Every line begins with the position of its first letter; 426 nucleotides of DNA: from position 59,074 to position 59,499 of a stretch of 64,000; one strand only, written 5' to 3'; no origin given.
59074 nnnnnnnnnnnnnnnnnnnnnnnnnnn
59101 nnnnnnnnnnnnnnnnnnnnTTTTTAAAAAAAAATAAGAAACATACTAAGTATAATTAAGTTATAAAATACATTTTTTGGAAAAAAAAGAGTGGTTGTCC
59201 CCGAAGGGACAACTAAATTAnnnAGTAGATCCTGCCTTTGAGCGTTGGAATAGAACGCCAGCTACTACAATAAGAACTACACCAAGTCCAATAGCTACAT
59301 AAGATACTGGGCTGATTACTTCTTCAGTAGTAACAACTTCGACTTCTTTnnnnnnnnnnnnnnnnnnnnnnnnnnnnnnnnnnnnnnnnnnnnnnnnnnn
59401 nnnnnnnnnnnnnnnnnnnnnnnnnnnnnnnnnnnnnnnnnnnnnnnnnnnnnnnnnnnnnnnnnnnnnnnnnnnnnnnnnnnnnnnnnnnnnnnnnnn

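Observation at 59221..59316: Conserved (I/V)SP(I/V/L)SY + TM helix + basic tail at the C-terminus of four paralogues: possible undescribed C-terminal sorting/anchoring signal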

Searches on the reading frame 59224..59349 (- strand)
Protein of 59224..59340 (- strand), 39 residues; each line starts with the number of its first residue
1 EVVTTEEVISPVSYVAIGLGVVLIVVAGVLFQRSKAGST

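Call 13: search_protein_families(library=ncbifam, proteins=[window:59224-59340:-], max_evalue=10)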
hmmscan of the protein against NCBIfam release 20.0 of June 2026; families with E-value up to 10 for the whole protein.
seq(39 aa): 1 family
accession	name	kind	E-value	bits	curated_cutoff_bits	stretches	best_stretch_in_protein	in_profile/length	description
TIGR01167.1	LPXTG_anchor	domain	0.12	13.1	15.9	1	13-35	12-32/34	LPXTG cell wall anchor domain-containing protein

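Call 25: search_protein_representatives(alignment_id=A1)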
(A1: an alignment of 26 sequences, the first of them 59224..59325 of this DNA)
Query: 26 sequences, 32 profile positions. Proteins with E-value up to 0.001 (for the whole library): 93; up to 1e-10: 32; up to 1e-30: 0. The best 93 are listed.
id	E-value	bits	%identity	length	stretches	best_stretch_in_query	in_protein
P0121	8.5e-14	66.9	-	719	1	1-32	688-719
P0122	1.9e-13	65.8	-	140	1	1-32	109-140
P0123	4.4e-13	64.6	-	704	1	1-32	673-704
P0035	5.2e-13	64.4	-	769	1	1-32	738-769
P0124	8.5e-13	63.7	-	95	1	1-31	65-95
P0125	1.0e-12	63.4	-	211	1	1-31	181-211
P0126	1.1e-12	63.3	-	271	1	1-31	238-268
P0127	1.3e-12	63.1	-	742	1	1-32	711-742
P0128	1.5e-12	63.0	-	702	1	1-32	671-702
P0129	1.6e-12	62.8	-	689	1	1-32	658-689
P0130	2.2e-12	62.4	-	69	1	1-31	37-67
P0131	2.3e-12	62.4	-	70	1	1-31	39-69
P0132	3.7e-12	61.7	-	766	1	1-32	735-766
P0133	4.2e-12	61.5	-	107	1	1-32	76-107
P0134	4.3e-12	61.4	-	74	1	2-32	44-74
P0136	4.7e-12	61.3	-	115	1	1-31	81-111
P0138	7.1e-12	60.8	-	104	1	1-32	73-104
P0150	9.3e-11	57.2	-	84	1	1-30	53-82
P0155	1.8e-10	56.3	-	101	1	1-30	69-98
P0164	2.0e-09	52.9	-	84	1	1-31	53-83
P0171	5.0e-09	51.7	-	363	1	1-30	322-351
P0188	2.7e-07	46.1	-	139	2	1-30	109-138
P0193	4.7e-07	45.3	-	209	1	1-32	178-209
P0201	8.2e-06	41.4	-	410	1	1-30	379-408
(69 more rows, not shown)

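Call 30: search_protein_families(library=pfam, proteins=[P0171, P0201, P0193, P0136, P0188], max_evalue=0.1)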
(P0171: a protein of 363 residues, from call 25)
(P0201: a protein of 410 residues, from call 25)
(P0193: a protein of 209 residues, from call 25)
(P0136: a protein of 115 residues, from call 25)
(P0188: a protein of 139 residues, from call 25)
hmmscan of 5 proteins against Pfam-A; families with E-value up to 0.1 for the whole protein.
P0171 (363 aa): 6 families
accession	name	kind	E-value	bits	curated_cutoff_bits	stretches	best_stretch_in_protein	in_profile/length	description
PF07676.18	PD40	-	1.3e-29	101.9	20.9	3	98-133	2-38/38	WD40-like Beta Propeller Repeat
PF04151.21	PPC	-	1.7e-09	38.9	25.9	1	164-233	2-69/70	Bacterial pre-peptidase C-terminal domain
PF00930.27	DPPIV_N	-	0.00035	19.9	22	0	65-108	47-86/354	Dipeptidyl peptidase IV (DPP IV) N-terminal region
PF14583.12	Pectate_lyase22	-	0.0034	16.6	30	0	2-57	222-280/386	Oligogalacturonate lyase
PF06620.16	DUF1150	-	0.032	14.8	25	0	99-127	32-60/76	Protein of unknown function (DUF1150)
PF25174.1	Beta-prop_THOC3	-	0.089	12.2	305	0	12-98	84-164/272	THOC3 beta-propeller domain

P0201 (410 aa): 4 families
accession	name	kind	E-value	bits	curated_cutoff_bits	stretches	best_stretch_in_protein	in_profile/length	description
PF24684.1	Vgb_lyase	-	3.6e-06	26.4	50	1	41-282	12-251/290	Virginiamycin B lyase family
PF06739.17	SBBP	-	0.00071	19.9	20.5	0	211-228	9-27/38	Beta-propeller repeat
PF25021.1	TEN_NHL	-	0.0037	16.7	27.1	0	220-280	37-99/357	Teneurin NHL domain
PF22734.1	NNH2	-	0.077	13.1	27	0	317-364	5-52/181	NACHT N-terminal Helical domain 2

P0193 (209 aa): 1 family
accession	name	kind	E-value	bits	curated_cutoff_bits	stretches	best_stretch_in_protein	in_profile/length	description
PF11528.13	DUF3224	-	0.003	17.8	25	1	39-154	2-113/126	Protein of unknown function (DUF3224)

P0136 (115 aa): 0 families

P0188 (139 aa): 1 family
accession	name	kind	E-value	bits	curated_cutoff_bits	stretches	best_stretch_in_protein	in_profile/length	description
PF17247.7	DUF5316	-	0.041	14.1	28.7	1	7-37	4-34/74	Family of unknown function (DUF5316)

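Call 38: find_homologous_proteins(query=A2, max_evalue=1)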
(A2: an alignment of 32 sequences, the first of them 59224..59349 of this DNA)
Query A2 (32 sequences) (42 aa, profile of the alignment): 34 proteins with E <= 1 among 918 candidates.
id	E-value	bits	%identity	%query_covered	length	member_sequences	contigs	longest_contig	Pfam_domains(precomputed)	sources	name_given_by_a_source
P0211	3.5e-18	82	63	90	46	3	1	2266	-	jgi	-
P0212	3.8e-17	79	58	95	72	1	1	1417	-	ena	-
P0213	1.7e-16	77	85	64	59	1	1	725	-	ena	-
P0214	4.7e-16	76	65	62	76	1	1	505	-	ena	-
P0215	5.7e-16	75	96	67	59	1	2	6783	-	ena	-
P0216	6.9e-16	75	58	90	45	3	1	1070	-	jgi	-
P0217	1.3e-15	74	65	74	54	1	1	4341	-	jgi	jgi:LPXTG-motif cell wall-anchored protein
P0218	1.6e-15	74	75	67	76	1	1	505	-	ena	-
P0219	7.1e-15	72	53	95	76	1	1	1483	-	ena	-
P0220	1.1e-14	71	74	64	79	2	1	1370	-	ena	-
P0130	1.8e-14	71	71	90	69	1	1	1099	-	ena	-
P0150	2.1e-14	70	85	64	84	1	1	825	-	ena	-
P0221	2.8e-14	70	70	71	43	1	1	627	-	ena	-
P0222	4.8e-14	69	53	90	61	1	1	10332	-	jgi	jgi:hypothetical protein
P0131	5.1e-14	69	68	90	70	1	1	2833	-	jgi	-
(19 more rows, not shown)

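Call 39: find_encoding_contigs(protein=P0171, flank=10000, max_places=3)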
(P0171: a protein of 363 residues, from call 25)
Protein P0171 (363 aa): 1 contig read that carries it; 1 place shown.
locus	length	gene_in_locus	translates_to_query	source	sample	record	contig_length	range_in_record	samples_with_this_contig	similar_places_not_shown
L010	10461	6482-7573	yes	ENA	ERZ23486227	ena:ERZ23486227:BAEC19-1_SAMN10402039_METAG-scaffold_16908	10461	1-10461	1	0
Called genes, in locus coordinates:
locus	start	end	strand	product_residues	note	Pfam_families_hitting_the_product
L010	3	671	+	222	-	?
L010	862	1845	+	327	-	PF13343:SBP_bac_6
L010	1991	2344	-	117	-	-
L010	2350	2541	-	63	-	-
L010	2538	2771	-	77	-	-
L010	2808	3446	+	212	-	-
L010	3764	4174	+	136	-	PF00571:CBS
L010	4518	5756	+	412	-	PF07995:GSDH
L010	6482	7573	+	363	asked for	PF07676:PD40 (weak), PF26549:Tricorn_N, PF26550:Tricorn_2nd, PF07676:PD40, PF26549:Tricorn_N, PF07676:PD40, PF04151:PPC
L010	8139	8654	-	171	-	PF12705:PDDEXK_1 (weak)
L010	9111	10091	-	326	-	PF08240:ADH_N, PF00107:ADH_zinc_N, PF13602:ADH_zinc_N_2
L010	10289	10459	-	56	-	?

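Call 40: find_encoding_contigs(protein=P0201, flank=10000, max_places=3)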
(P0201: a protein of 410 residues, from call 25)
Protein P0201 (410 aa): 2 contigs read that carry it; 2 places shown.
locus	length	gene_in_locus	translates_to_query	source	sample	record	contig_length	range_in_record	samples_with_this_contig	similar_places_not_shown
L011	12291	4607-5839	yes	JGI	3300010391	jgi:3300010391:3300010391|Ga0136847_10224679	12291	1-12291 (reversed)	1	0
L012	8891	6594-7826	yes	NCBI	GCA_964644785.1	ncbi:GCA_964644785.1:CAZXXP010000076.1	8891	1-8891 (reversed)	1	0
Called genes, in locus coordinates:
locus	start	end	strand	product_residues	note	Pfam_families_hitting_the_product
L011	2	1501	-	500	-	?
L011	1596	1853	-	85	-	-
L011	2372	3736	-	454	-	PF00291:PALP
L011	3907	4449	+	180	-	PF24298:DUF7482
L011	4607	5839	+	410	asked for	PF24684:Vgb_lyase (weak)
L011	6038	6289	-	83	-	-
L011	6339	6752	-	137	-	PF07690:MFS_1 (weak)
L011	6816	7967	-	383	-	-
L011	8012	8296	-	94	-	-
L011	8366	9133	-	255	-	PF00083:Sugar_tr, PF07690:MFS_1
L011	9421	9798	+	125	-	PF19027:DUF5752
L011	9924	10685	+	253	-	PF06560:GPI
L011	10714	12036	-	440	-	PF00483:NTP_transferase, PF00132:Hexapep (faint), PF25084:LbH_EIF2B, PF25087:GMPPB_C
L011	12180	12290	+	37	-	?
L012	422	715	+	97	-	-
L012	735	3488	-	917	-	-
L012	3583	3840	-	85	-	-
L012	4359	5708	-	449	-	PF00291:PALP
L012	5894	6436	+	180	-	PF24298:DUF7482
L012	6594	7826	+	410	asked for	PF24684:Vgb_lyase (weak)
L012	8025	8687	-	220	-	PF07690:MFS_1 (weak)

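Call 41: find_encoding_contigs(protein=P0193, flank=10000, max_places=3)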
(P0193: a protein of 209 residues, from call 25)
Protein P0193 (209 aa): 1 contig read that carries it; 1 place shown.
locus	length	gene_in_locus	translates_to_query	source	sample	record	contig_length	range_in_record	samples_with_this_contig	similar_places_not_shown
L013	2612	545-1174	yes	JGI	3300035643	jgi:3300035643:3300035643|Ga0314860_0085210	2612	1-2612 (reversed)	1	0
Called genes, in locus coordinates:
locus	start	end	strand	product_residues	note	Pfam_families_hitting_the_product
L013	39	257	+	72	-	-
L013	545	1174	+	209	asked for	-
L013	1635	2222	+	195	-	PF00753:Lactamase_B, PF19583:ODP, PF12706:Lactamase_B_2 (faint)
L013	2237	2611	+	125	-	?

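Call 42: find_encoding_contigs(protein=P0136, flank=10000, max_places=3)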
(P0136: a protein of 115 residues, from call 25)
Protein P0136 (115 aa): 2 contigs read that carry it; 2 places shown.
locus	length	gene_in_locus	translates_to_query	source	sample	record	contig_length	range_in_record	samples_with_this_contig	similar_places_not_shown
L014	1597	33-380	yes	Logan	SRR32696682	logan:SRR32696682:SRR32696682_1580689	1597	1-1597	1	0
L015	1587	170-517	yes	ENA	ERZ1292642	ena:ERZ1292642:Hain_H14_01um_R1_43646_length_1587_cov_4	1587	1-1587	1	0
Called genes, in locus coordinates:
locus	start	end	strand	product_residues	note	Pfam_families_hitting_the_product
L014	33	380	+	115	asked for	-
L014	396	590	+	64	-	-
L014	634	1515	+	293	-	PF01408:GFO_IDH_MocA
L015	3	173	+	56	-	?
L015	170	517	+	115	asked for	-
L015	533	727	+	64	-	-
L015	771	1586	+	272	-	?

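Call 43: find_encoding_contigs(protein=P0188, flank=10000, max_places=3)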
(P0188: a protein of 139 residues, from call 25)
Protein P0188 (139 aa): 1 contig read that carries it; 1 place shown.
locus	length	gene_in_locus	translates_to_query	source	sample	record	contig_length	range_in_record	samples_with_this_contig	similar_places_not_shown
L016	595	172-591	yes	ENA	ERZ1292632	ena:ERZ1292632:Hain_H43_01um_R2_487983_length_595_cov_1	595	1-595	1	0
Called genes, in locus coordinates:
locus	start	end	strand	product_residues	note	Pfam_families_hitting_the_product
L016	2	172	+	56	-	?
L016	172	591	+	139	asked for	-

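Call 45: search_protein_families(library=pfam, proteins=[L012:8025-8741:-], max_evalue=0.1)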
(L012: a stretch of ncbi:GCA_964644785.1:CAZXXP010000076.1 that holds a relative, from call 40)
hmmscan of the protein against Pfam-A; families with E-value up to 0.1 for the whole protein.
L012:8025-8741:- (238 aa): 1 family
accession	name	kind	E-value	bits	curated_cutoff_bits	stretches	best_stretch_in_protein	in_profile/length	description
PF07690.21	MFS_1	-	4.8e-09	36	33.4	1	10-169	189-347/347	Major Facilitator Superfamily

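Call 49: list_cluster_members(proteins=[P0171, P0201, P0193, P0136, P0188, P0124, P0138, P0164, P0150, P0155])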
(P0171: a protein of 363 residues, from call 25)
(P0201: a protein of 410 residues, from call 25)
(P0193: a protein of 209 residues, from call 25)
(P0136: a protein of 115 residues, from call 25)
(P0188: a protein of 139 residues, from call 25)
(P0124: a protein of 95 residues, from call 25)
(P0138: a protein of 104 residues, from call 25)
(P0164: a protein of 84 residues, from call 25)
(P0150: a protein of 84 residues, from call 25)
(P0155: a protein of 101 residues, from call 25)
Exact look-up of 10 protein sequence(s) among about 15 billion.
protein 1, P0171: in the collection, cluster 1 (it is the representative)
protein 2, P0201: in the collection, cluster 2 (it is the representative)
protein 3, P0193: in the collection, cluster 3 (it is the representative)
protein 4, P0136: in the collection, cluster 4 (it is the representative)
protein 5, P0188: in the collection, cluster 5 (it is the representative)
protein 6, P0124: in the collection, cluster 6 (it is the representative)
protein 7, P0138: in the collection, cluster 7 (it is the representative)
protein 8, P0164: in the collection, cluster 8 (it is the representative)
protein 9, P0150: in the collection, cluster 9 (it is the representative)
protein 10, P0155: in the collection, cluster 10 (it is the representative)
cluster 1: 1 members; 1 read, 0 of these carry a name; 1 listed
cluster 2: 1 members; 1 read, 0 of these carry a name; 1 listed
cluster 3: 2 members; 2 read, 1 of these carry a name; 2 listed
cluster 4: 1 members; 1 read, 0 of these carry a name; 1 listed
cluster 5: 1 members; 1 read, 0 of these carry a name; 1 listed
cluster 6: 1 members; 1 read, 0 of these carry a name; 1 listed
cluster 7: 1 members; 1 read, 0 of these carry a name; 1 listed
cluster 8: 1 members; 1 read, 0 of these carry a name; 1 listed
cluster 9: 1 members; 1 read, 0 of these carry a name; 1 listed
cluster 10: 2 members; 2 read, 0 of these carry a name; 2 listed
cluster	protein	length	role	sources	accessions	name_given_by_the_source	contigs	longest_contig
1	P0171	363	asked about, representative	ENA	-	-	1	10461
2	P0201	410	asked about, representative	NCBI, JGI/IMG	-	-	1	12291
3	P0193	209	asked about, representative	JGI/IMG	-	hypothetical protein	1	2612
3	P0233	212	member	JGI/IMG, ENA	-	-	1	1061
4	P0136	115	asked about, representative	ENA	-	-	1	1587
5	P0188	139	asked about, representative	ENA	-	-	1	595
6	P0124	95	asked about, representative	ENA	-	-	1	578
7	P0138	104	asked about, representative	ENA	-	-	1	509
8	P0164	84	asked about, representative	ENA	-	-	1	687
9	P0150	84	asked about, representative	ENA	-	-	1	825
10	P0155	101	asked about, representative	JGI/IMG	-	-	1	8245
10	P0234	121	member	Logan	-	-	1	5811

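Call 74: find_related_loci(query=A4, collection=metagenome_contigs, flank=10000)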
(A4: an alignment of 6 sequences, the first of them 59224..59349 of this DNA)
Query A4 (42 aa) in metagenome_contigs; peptide patterns used: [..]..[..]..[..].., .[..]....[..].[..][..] (x = any residue, [..] = any of these).
374 stretches matched a pattern; 81 encode a relative of the query (tblastn E <= 1e-3); the best 80 are kept; 79 distinct loci.
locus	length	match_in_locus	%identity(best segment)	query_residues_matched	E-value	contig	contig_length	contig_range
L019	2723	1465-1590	98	1-42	8e-21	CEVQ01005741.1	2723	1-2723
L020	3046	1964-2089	95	1-42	1e-20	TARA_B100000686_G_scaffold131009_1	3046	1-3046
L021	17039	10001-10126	95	1-42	1e-20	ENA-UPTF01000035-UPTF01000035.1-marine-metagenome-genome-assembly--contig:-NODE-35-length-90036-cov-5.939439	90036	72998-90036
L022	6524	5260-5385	95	1-42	1e-20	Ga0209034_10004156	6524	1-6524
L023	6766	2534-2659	95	1-42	1e-20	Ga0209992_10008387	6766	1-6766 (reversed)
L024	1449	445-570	98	1-42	1e-20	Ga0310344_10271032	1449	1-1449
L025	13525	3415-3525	89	3-39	8e-17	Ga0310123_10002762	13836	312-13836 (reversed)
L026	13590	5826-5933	92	3-38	1e-16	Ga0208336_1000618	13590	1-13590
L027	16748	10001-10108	92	3-38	1e-16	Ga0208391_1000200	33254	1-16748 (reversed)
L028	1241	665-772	89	3-38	4e-16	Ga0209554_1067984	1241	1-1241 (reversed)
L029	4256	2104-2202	97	7-39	1e-15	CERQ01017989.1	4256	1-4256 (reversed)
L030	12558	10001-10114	76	1-38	2e-15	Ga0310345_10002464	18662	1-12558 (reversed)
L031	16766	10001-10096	97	7-38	4e-15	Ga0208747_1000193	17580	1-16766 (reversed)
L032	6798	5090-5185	97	7-38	4e-15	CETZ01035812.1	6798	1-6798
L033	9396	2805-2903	94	7-39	4e-15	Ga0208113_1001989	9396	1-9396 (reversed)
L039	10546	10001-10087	76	11-39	9e-12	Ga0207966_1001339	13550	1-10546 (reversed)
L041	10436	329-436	71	1-38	2e-11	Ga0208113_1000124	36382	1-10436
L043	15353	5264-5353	70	12-41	4e-11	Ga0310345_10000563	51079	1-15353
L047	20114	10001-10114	63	1-38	2e-10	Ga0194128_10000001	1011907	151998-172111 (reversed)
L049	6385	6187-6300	63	1-38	2e-10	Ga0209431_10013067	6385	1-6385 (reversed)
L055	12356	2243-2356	63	1-38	2e-10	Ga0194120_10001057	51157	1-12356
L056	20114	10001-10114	61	1-38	2e-10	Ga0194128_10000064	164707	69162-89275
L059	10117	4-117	63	1-38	3e-10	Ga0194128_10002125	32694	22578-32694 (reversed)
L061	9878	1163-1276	61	1-38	4e-10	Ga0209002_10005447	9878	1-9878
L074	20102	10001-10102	63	2-39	1e-9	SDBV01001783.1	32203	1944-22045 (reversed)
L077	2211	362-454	68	8-38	2e-9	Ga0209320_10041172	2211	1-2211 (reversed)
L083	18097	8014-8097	71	12-39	3e-9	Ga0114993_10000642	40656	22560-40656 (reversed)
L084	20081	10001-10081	70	12-38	4e-9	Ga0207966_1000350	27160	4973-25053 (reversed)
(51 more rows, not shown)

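Call 77: search_protein_families(library=pfam, proteins=[L043:8880-9512:-, L084:11605-12414:-, L041:2805-4001:+, L084:620-1846:+, L047:18326-19033:+, L061:1349-2902:-, L039:5679-6557:+, L056:5056-5913:+, L056:4157-5059:+, L074:251-1180:+], max_evalue=0.01)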
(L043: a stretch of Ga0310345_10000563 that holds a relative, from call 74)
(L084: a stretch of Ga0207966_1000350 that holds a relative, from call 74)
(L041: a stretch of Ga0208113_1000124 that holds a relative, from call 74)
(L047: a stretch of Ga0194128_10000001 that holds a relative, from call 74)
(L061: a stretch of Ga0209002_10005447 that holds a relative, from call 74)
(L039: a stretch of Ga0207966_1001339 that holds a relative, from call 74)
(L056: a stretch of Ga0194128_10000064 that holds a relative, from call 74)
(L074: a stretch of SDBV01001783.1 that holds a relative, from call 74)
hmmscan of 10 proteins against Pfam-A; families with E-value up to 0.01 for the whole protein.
L043:8880-9512:- (210 aa): 0 families

L084:11605-12414:- (269 aa): 1 family
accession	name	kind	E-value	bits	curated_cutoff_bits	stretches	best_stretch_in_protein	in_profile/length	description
PF01940.21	DUF92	-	1.2e-65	221.8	27.5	1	17-259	2-251/251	Integral membrane protein DUF92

L041:2805-4001:+ (398 aa): 5 families
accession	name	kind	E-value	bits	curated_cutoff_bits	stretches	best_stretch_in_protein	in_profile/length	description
PF07690.21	MFS_1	-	7.7e-62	209.7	33.4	2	11-223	2-223/347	Major Facilitator Superfamily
PF00083.30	Sugar_tr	-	2.7e-18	66.5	22.3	2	40-181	46-192/452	Sugar (and other) transporter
PF12832.13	MFS_1_like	-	1.3e-14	54.5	25.2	2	231-379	27-179/373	MFS_1 like family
PF05977.19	MFS_3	-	1.7e-09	37.1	27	1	51-304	56-320/524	Transmembrane secretion effector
PF06609.19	TRI12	-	0.00034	19.6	23.2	1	242-331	82-169/599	Fungal trichothecene efflux pump (TRI12)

L084:620-1846:+ (408 aa): 2 families
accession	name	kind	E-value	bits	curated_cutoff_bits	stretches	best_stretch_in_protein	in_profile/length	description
PF00924.24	MS_channel_2nd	-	5.1e-11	43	20.2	1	178-246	1-67/68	Mechanosensitive ion channel, beta-domain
PF21082.3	MS_channel_3rd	-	5.5e-05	23.9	21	1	331-381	27-76/88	Mechanosensitive ion channel MscS, C-terminal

L047:18326-19033:+ (235 aa): 1 family
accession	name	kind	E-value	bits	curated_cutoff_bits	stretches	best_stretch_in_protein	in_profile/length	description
PF01066.26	CDP-OH_P_transf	-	2e-11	44.9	22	1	74-220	4-146/152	CDP-alcohol phosphatidyltransferase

L061:1349-2902:- (517 aa): 1 family
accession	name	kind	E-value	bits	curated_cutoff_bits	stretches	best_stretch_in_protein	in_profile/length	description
PF13231.12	PMT_2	-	7.4e-05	23.4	26.1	1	98-225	32-157/160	Dolichyl-phosphate-mannose-protein mannosyltransferase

L039:5679-6557:+ (292 aa): 1 family
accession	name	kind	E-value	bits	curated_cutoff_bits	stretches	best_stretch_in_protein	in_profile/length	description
PF03239.20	FTR1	-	4.4e-48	164.4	25.3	1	12-278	2-277/284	Iron permease FTR1 family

L056:5056-5913:+ (285 aa): 1 family
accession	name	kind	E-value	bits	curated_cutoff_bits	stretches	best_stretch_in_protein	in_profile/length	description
PF00528.27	BPD_transp_1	-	4.2e-18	66.2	26.4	1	91-278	2-181/184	Binding-protein-dependent transport system inner membrane component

L056:4157-5059:+ (300 aa): 1 family
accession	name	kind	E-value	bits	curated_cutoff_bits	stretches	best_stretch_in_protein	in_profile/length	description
PF00528.27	BPD_transp_1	-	9e-08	32.5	26.4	1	78-291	3-177/184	Binding-protein-dependent transport system inner membrane component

L074:251-1180:+ (309 aa): 0 families

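Call 82: search_protein_families(library=ncbifam, proteins=[L043:8880-9512:-, L041:3985-4563:-, L074:251-1180:+, L059:1561-2163:+, L059:7711-8997:-, L077:1134-2120:-, L055:9497-10600:-, L049:162-1532:-, L055:5020-5745:+, L083:17377-17910:+], max_evalue=0.01)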
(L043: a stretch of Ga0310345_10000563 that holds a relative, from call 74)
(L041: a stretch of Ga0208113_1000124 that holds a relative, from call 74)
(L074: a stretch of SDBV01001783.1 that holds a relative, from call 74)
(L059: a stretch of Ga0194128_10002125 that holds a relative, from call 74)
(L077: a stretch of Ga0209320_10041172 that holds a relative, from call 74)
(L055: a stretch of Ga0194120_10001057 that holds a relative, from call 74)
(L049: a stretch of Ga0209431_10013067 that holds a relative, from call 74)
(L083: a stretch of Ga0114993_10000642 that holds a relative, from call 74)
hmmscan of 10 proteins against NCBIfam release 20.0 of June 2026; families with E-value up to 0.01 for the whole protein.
L043:8880-9512:- (210 aa): 0 families

L041:3985-4563:- (192 aa): 0 families

L074:251-1180:+ (309 aa): 1 family
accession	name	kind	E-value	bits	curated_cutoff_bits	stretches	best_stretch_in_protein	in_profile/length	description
NF007385.0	PRK09906.1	equivalog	0.0091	15.2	356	0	128-208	86-165/296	DNA-binding transcriptional regulator HcaR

L059:1561-2163:+ (200 aa): 1 family
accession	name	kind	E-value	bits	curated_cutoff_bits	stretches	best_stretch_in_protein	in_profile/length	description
NF002839.0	PRK03072.1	equivalog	0.0089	15.1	412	1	58-125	139-202/291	zinc metalloprotease HtpX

L059:7711-8997:- (428 aa): 5 families
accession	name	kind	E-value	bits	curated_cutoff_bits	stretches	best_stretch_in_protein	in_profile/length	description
NF011980.0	PRK15445.1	subfamily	1.6e-28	99.9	457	1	8-424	4-421/430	arsenical efflux pump membrane protein ArsB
NF033877.0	arsB_Sta_pI258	exception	1.6e-25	90.1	760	1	9-427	5-426/429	arsenite efflux transporter membrane subunit ArsB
TIGR00935.1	2a45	subfamily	5.1e-23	81.9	415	1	9-427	3-424/426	arsenite/antimonite efflux transporter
NF040989.1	MamN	equivalog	2.2e-16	59.7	500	1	10-385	7-378/437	magnetosome biogenesis transporter MamN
TIGR00785.1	dass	subfamily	4.4e-13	48.7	198.6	1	11-426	11-441/444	DASS family sodium-coupled anion symporter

L077:1134-2120:- (328 aa): 0 families

L055:9497-10600:- (367 aa): 0 families

L049:162-1532:- (456 aa): 2 families
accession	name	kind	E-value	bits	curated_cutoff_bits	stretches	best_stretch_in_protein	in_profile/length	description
NF045798.1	DsrP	equivalog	3.3e-38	132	350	2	22-161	7-142/346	sulfate reduction electron transfer complex DsrMKJOP subunit DsrP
NF041784.1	mnquin_red_QrcD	equivalog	9.9e-17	61.3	570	2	236-420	216-401/408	menaquinone reductase integral membrane subunit QrcD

L055:5020-5745:+ (241 aa): 0 families

L083:17377-17910:+ (177 aa): 0 families
